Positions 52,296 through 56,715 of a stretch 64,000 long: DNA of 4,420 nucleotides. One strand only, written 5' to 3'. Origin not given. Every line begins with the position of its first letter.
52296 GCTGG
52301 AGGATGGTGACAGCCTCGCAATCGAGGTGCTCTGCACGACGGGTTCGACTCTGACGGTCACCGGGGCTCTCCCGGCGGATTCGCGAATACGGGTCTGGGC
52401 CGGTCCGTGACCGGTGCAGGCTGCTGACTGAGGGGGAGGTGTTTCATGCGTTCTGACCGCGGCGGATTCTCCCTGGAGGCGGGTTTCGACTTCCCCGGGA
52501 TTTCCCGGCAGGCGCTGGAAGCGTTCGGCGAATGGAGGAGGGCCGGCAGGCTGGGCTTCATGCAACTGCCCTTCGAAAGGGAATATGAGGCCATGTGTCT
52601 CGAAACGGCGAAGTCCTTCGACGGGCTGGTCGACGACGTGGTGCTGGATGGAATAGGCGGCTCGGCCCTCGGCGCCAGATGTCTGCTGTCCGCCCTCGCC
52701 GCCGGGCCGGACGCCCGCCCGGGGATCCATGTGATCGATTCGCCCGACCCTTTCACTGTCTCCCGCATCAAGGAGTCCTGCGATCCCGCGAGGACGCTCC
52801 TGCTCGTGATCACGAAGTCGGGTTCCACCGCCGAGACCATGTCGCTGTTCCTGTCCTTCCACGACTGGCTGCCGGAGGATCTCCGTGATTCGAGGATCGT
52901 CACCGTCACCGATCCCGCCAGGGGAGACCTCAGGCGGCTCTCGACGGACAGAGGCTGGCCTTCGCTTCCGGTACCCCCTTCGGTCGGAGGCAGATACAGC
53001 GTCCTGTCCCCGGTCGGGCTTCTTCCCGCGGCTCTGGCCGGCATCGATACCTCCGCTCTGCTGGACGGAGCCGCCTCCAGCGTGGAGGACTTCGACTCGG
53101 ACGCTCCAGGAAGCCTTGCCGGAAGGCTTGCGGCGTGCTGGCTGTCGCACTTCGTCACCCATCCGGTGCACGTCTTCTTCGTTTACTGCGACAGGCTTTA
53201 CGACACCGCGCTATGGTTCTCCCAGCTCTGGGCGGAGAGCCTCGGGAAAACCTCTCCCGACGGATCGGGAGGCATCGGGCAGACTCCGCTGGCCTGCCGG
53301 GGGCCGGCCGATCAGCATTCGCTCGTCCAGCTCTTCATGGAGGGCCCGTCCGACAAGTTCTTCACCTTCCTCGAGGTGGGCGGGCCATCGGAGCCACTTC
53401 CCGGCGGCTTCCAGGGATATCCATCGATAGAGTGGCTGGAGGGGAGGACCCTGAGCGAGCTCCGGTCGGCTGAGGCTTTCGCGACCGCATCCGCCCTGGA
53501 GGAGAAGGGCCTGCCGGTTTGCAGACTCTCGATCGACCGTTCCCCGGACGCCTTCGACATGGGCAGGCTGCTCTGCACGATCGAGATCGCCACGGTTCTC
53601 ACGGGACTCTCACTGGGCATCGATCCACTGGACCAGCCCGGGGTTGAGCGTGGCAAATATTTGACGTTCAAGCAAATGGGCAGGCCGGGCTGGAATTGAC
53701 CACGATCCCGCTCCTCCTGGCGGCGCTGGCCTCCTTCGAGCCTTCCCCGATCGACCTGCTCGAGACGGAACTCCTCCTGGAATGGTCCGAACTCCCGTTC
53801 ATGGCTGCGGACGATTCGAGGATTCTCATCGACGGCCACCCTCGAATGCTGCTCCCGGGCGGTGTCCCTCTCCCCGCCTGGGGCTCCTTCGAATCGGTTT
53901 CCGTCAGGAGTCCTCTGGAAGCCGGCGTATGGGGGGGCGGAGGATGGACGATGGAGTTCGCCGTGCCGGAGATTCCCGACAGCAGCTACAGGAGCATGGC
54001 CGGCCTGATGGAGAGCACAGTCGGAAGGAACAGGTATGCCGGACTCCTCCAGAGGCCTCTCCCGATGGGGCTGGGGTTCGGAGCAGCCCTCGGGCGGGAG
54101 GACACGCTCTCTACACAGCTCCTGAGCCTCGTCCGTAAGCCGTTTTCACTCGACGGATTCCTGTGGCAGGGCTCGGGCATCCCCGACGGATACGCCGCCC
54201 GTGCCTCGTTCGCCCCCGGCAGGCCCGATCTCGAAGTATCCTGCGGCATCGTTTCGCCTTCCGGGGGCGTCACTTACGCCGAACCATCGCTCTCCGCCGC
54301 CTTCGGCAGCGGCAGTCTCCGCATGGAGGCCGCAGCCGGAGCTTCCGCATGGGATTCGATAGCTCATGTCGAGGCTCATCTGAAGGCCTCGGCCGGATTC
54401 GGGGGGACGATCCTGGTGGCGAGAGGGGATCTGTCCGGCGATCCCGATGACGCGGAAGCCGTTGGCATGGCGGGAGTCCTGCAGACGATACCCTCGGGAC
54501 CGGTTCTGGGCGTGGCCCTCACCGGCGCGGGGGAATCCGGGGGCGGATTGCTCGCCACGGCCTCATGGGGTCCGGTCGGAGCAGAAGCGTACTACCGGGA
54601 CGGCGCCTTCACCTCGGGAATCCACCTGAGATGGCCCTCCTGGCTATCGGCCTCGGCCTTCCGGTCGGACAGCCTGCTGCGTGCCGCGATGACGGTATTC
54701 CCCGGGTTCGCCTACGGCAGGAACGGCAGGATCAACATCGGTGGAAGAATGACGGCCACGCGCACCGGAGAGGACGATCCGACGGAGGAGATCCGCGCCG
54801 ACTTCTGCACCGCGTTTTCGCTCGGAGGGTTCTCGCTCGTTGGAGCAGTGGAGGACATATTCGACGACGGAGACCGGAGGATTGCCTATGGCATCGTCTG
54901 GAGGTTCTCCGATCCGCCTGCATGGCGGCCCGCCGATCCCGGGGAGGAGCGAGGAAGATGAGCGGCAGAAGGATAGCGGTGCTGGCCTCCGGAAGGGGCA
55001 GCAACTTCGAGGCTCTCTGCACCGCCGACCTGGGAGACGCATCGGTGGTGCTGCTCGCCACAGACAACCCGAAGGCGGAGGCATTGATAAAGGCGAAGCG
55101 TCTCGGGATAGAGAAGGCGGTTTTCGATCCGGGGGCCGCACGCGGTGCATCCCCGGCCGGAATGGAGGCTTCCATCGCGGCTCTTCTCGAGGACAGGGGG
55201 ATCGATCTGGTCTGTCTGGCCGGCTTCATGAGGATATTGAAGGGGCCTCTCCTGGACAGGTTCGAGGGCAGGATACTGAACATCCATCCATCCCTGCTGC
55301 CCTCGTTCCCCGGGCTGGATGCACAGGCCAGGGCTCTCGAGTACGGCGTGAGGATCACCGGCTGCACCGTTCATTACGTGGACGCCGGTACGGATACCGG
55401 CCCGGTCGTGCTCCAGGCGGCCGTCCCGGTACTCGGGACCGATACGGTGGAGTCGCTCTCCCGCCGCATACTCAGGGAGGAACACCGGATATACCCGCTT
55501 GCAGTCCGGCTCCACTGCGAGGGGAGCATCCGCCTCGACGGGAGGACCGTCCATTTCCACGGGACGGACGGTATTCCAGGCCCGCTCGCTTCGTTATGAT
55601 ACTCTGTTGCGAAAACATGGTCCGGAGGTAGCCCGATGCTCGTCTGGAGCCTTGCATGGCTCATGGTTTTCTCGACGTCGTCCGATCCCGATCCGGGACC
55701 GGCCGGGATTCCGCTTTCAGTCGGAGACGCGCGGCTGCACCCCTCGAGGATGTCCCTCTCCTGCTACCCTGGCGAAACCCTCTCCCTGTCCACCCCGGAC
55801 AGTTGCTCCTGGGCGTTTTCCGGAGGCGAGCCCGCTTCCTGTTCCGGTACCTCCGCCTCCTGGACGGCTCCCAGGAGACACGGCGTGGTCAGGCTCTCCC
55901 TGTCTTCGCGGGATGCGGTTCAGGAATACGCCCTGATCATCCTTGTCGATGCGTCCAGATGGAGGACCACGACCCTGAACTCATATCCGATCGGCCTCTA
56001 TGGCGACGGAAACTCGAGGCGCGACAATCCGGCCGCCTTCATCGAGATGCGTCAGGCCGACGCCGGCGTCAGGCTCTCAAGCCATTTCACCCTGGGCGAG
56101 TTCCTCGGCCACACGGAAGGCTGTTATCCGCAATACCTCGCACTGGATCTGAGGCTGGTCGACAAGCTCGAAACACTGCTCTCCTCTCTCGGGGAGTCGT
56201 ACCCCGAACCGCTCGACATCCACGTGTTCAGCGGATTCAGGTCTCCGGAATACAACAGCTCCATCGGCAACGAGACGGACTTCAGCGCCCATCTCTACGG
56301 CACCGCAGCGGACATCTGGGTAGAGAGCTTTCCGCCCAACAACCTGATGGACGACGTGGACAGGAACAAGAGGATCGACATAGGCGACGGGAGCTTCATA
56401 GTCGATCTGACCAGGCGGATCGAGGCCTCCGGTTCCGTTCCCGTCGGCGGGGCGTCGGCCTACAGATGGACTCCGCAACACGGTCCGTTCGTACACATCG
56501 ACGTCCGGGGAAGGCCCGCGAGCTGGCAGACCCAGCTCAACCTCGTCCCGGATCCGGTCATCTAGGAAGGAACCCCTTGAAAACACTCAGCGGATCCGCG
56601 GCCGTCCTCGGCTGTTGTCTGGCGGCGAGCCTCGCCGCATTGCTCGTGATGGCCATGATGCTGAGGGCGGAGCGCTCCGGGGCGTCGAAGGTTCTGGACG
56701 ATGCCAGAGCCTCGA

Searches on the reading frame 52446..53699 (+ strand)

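Call 45: search_protein_families(library=pfam, proteins=[window:52446-53699:+], max_evalue=0.001)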
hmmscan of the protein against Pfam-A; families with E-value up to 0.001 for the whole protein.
window:52446-53699:+ (417 aa): 1 family
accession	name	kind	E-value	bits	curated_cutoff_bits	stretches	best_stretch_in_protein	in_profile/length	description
PF00342.24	PGI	-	2.3e-23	83.1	22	1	62-297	96-341/486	Phosphoglucose isomerase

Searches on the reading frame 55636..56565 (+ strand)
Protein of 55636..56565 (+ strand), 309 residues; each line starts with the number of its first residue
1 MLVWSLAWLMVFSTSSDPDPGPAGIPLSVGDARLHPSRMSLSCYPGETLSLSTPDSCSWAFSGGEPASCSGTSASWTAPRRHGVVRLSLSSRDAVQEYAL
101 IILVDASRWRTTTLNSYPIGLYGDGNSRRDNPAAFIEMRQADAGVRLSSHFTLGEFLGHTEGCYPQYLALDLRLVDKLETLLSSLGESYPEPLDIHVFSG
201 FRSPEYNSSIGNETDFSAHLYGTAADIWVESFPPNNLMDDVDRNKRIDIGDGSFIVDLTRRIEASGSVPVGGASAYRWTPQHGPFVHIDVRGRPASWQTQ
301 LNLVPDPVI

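Call 46: search_protein_families(library=pfam, proteins=[window:55636-56565:+], max_evalue=0.001)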
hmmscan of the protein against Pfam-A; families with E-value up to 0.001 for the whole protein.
window:55636-56565:+ (309 aa): 2 families
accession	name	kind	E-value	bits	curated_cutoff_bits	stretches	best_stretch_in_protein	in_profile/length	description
PF08291.16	Peptidase_M15_3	-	4.8e-08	33.5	23.2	1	161-239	17-86/108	Peptidase M15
PF05951.18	Peptidase_M15_2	-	1.1e-05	25.7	27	0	169-232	52-115/153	Bacterial protein of unknown function (DUF882)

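Call 55: search_protein_families(library=ncbifam, proteins=[window:55636-56565:+], max_evalue=0.01)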
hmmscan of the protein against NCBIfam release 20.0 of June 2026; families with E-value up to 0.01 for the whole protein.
window:55636-56565:+ (309 aa): 1 family
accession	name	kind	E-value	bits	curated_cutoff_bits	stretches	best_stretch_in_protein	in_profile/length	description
NF053624.1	PtglEndpepMepK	equivalog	0.00027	20.9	185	1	168-237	76-145/176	peptidoglycan L,D-endopeptidase MepK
